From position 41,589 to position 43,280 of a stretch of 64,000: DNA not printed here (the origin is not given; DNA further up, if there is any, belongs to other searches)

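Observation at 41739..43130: Single-chain HipA-kinase/HTH gene spliced between rnfB and rnfC with overlapping stop/start codons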

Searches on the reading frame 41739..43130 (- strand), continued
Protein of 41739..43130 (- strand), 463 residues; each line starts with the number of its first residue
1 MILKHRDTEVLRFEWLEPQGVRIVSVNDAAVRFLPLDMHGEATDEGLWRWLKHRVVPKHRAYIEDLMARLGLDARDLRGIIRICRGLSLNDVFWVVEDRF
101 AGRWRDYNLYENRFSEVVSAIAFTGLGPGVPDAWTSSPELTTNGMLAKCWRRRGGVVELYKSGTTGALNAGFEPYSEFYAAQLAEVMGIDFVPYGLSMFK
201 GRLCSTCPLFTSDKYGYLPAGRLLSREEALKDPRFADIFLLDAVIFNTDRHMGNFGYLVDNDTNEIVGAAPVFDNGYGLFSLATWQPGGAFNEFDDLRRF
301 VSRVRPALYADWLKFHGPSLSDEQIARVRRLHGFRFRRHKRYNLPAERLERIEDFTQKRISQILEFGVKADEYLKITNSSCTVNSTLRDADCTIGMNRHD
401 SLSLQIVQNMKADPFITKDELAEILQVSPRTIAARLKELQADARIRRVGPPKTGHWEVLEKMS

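Call 42: find_encoding_contigs(protein=P0089, flank=6000, max_places=2)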
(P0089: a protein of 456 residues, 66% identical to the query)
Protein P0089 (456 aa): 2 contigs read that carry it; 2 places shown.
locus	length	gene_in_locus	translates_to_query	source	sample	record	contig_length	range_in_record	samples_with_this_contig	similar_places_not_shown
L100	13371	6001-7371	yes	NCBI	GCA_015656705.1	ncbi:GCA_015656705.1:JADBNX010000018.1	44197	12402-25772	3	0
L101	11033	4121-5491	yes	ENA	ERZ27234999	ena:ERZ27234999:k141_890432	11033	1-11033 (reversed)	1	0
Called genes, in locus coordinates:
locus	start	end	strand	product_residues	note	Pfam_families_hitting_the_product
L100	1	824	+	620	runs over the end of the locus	PF00535:Glycos_transf_2, PF13641:Glyco_tranf_2_3 (weak)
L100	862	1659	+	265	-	PF01012:ETF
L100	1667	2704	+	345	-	PF01012:ETF, PF00766:ETF_alpha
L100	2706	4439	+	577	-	PF02771:Acyl-CoA_dh_N, PF02770:Acyl-CoA_dh_M, PF00441:Acyl-CoA_dh_1, PF08028:Acyl-CoA_dh_2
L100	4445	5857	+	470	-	PF10518:TAT_signal (weak), PF00890:FAD_binding_2 (faint), PF01266:DAO (faint), PF01494:FAD_binding_3 (faint), PF12831:FAD_oxidored, PF13450:NAD_binding_8 (faint)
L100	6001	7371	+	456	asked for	-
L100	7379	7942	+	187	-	PF13350:Y_phosphatase3, PF03162:Y_phosphatase2, PF22741:PTP-NADK, PF00782:DSPc, PF22784:PTP-SAK, PF22785:Tc-R-P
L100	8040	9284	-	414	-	PF13407:Peripla_BP_4 (weak), PF13377:Peripla_BP_3, PF12833:HTH_18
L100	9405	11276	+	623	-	-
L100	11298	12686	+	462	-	PF00083:Sugar_tr, PF07690:MFS_1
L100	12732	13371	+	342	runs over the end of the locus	-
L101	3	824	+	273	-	?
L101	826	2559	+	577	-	PF02771:Acyl-CoA_dh_N, PF02770:Acyl-CoA_dh_M, PF00441:Acyl-CoA_dh_1, PF08028:Acyl-CoA_dh_2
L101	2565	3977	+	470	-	PF10518:TAT_signal (weak), PF00890:FAD_binding_2 (faint), PF01266:DAO (faint), PF01494:FAD_binding_3 (faint), PF12831:FAD_oxidored, PF13450:NAD_binding_8 (faint)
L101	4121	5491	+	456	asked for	-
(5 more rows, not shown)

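Call 43: find_encoding_contigs(protein=P0120, flank=6000, max_places=3)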
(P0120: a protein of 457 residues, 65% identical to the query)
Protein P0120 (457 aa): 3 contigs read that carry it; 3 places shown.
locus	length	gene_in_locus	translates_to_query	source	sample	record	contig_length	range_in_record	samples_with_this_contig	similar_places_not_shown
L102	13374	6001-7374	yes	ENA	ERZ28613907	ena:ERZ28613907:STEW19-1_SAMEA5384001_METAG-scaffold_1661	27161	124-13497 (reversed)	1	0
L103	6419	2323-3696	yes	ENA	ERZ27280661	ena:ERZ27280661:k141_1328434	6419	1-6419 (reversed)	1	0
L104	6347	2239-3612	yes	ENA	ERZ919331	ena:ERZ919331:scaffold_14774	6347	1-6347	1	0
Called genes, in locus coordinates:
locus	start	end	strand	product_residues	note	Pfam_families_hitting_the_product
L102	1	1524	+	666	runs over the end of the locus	-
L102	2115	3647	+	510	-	PF04932:Wzy_C (weak)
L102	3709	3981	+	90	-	-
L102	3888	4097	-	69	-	-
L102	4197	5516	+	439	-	PF01637:ATPase_2, PF13191:AAA_16 (faint), PF13173:AAA_14 (weak), PF13401:AAA_22 (weak), PF03008:DUF234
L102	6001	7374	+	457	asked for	-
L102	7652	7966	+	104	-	PF13560:HTH_31 (weak), PF01381:HTH_3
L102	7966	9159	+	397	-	PF13657:Couple_hipA, PF07804:HipA_C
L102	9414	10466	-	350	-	-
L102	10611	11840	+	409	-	PF01408:GFO_IDH_MocA, PF02894:GFO_IDH_MocA_C, PF22725:GFO_IDH_MocA_C3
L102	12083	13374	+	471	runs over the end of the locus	?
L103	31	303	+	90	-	-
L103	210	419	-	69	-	-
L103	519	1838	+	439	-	PF01637:ATPase_2, PF13191:AAA_16 (faint), PF13173:AAA_14 (weak), PF13401:AAA_22 (weak), PF03008:DUF234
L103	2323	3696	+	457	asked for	-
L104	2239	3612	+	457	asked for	-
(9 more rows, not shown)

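Call 44: find_encoding_contigs(protein=P0113, flank=6000, max_places=2)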
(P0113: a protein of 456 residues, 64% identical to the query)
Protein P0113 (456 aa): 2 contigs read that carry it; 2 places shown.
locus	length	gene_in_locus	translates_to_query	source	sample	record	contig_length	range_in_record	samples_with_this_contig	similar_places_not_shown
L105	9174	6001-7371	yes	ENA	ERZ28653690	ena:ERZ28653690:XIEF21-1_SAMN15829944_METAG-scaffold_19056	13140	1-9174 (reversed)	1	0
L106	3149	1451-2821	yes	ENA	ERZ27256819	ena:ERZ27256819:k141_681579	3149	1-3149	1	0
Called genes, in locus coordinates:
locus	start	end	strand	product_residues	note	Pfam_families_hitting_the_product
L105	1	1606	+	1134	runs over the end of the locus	PF13306:LRR_5, PF13855:LRR_8 (faint), PF13306:LRR_5, PF09479:Flg_new, PF13287:Fn3_assoc, PF13290:CHB_HEX_C_1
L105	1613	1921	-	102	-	PF05016:ParE_toxin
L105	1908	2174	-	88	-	PF02604:PhdYeFM_antitox (faint)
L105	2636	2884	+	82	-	PF04255:DUF433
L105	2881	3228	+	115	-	PF18478:PIN_10 (weak), PF18480:DUF5615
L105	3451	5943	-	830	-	PF00884:Sulfatase, PF01663:Phosphodiest (faint), PF16347:SGSH_C, PF04055:Radical_SAM, PF13186:SPASM (faint)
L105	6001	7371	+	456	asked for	-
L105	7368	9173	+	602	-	?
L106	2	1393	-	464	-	?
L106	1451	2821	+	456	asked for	-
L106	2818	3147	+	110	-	?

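Call 46: find_encoding_contigs(protein=P0016, flank=4000, max_places=2)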
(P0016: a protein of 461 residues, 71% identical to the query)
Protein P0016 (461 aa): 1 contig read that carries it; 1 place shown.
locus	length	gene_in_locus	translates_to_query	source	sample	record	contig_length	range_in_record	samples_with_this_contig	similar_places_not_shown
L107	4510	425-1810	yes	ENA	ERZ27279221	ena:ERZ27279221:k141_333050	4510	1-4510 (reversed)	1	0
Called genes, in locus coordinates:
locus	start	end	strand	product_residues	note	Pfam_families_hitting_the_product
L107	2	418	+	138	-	?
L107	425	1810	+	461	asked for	PF13412:HTH_24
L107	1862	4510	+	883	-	?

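Call 47: find_encoding_contigs(protein=P0015, flank=4000, max_places=2)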
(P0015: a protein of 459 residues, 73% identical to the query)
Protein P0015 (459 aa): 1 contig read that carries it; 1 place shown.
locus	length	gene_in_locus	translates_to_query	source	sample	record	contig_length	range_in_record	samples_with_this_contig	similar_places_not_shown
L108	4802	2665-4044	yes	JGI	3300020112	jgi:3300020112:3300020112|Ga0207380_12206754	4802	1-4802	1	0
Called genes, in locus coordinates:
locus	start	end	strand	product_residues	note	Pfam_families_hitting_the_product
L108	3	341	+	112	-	?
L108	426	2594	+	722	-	-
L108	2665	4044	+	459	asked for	PF07804:HipA_C (faint)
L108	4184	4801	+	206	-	?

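Call 48: predict_structure(alignment_id=A4)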
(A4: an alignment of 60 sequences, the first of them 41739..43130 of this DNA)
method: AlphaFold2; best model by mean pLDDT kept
length: 463 residues; sequences in the alignment: 60
mean_pLDDT: 80.9   pTM: 0.78
mean pLDDT of the five models: 80.9, 80.4, 79.1, 77.1, 75.5
residues with pLDDT >= 90: 183; 70-90: 192; 50-70: 42; < 50: 46
segments of 3 or more residues with pLDDT < 50: 57-62, 122-144, 382-387, 391-398, 461-463
pLDDT, mean of each block of 10 residues (from residue 1): 97 91 97 94 94 65 63 79 82 93 89 64 35 28 53 80 67 92 97 90 88 93 91 94 92 92 96 91 77 78 82 86 96 90 88 89 91 69 49 47 79 87 79 88 87 82 41
secondary structure, 60 per line:
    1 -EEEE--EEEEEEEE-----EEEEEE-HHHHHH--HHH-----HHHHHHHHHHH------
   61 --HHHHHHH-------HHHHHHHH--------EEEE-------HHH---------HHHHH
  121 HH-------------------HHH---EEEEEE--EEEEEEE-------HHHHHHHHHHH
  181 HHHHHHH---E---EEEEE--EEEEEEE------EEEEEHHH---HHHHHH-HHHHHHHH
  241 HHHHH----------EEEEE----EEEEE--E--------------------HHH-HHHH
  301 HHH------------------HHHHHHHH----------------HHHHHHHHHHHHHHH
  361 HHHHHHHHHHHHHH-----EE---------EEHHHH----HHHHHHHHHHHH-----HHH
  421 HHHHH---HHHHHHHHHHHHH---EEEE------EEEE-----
elements in order: E2-5 E8-15 E21-26 H28-33 H44-54 H63-69 H77-84 E93-96 H116-122 E148-153 E156-162 H170-187 E195-199 E202-208 E215-219 H226-231 H233-245 E256-260 E265-269 H297-303 H322-329 H346-374 H393-396 H401-412 H418-425 H429-441 E445-448 E455-458

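Call 51: search_protein_families(library=pfam, proteins=[L107:1862-4510:+, L108:426-2594:+, L108:4184-4801:+], max_evalue=0.01)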
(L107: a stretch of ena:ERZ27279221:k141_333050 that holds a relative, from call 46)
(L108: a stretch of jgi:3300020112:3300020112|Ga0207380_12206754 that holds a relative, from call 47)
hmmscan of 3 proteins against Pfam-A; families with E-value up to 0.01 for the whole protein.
L107:1862-4510:+ (883 aa): 4 families
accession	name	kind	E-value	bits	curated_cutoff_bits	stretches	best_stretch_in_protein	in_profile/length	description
PF07669.17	Eco57I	-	1.3e-11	45.3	25.3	1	473-717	3-154/171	Eco57I restriction-modification methylase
PF02384.22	N6_Mtase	-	8e-08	32.4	20.4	1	382-491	3-98/311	N-6 DNA Methylase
PF20473.4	MmeI_Mtase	-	0.00083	19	27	1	426-497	19-89/259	MmeI, DNA-methyltransferase domain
PF01170.24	UPF0020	-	0.002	18.3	22.3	0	597-640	89-133/197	RMKL-like, methyltransferase domain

L108:426-2594:+ (722 aa): 0 families

L108:4184-4801:+ (206 aa): 0 families

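Call 52: fold_search(model_id=the predicted structure, library=pdb)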
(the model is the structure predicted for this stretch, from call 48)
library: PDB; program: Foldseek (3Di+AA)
matches with E <= 10: 1730; with E <= 0.001: 26
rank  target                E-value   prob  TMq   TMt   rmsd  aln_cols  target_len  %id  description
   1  3akj_A                7.2e-07  1.00  0.31  0.50   6.9       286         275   14  Crystal structure of A Helicobacter pylori proinflammatory kinase CtkA (released 2010-12-01)
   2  3akk_D                1.2e-06  1.00  0.35  0.54   8.2       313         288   15  Crystal structure of A Helicobacter pylori proinflammatory kinase CtkA (released 2010-12-01)
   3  3akk_A                1.7e-06  1.00  0.33  0.49   9.2       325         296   14  Crystal structure of A Helicobacter pylori proinflammatory kinase CtkA (released 2010-12-01)
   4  3akk_B                5.2e-06  1.00  0.31  0.47   8.6       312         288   14  Crystal structure of A Helicobacter pylori proinflammatory kinase CtkA (released 2010-12-01)
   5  3akl_A                1.3e-05  1.00  0.35  0.55   7.6       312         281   15  Crystal structure of A Helicobacter pylori proinflammatory kinase CtkA (released 2010-12-01)
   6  3akk_C                1.8e-05  1.00  0.31  0.47   7.7       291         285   14  Crystal structure of A Helicobacter pylori proinflammatory kinase CtkA (released 2010-12-01)
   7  3akl_C                1.9e-05  1.00  0.37  0.58   7.3       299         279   16  Crystal structure of A Helicobacter pylori proinflammatory kinase CtkA (released 2010-12-01)
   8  4pu4_A                2.5e-05  1.00  0.46  0.50   9.5       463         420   10  Shewanella oneidensis MR-1 Toxin Antitoxin System HipA, HipB and its operator DNA complex (space group P21) (released 2014-08-06)
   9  4pu5                  2.5e-05  1.00  0.44  0.46  10.8       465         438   10  Shewanella oneidensis Toxin Antitoxin System Toxin Protein HipA Bound with AMPPNP and Mg (released 2014-08-06)
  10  3dnu                  6.0e-05  1.00  0.43  0.48  10.7       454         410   10  structure of MDT protein (released 2009-01-27)
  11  2wiu_C                1.1e-04  1.00  0.45  0.51  10.2       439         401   12  Mercury-modified bacterial persistence regulator hipBA (released 2009-07-28)
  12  3tpv                  1.2e-04  1.00  0.42  0.46  11.3       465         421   11  Structure of pHipA bound to ADP (released 2012-10-03)
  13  3dnt_B                1.6e-04  1.00  0.45  0.49   9.5       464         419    9  structures of MDT proteins (released 2009-01-27)
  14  3dnv_A                2.0e-04  1.00  0.44  0.49  10.6       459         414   11  MDT Protein (released 2009-01-27)
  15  4pu3_A                2.1e-04  1.00  0.49  0.52   8.1       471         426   12  Shewanella oneidensis MR-1 Toxin Antitoxin System HipA, HipB and its operator DNA complex (space group P212121) (released 2014-08-06)
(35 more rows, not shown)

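Call 60: find_related_loci(query=A3, collection=viral_contigs, flank=5000)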
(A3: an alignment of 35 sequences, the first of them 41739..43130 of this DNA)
Query A3 (463 aa) in viral_contigs; peptide patterns used: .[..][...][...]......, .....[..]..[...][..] (x = any residue, [..] = any of these).
321 stretches matched a pattern; 73 encode a relative of the query (tblastn E <= 1e-3); 73 distinct loci.
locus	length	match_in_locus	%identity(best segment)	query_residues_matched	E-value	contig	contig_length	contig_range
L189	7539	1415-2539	45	1-365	2e-102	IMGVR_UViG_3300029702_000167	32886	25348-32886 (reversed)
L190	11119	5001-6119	45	2-364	3e-96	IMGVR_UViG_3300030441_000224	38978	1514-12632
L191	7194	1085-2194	44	1-365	2e-94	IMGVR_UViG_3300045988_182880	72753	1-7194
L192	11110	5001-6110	44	1-365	2e-94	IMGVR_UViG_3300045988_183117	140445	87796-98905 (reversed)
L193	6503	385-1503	44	2-364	7e-92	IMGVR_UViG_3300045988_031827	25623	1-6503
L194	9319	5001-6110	41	3-364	4e-91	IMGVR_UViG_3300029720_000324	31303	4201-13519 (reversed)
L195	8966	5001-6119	44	2-366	5e-89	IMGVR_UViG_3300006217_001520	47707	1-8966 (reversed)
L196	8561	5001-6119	44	2-366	6e-89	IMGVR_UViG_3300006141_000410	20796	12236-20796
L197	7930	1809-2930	42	3-364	7e-89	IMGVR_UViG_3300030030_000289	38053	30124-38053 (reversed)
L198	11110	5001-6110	42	3-364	2e-88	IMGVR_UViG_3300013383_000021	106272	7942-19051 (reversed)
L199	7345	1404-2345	45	55-359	3e-88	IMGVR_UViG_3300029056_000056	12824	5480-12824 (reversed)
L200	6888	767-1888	42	3-364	6e-88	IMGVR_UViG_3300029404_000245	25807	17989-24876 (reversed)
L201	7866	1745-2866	42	3-364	5e-88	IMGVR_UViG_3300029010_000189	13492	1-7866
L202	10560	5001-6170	39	3-385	5e-86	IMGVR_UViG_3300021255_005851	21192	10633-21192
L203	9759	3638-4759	41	3-364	6e-85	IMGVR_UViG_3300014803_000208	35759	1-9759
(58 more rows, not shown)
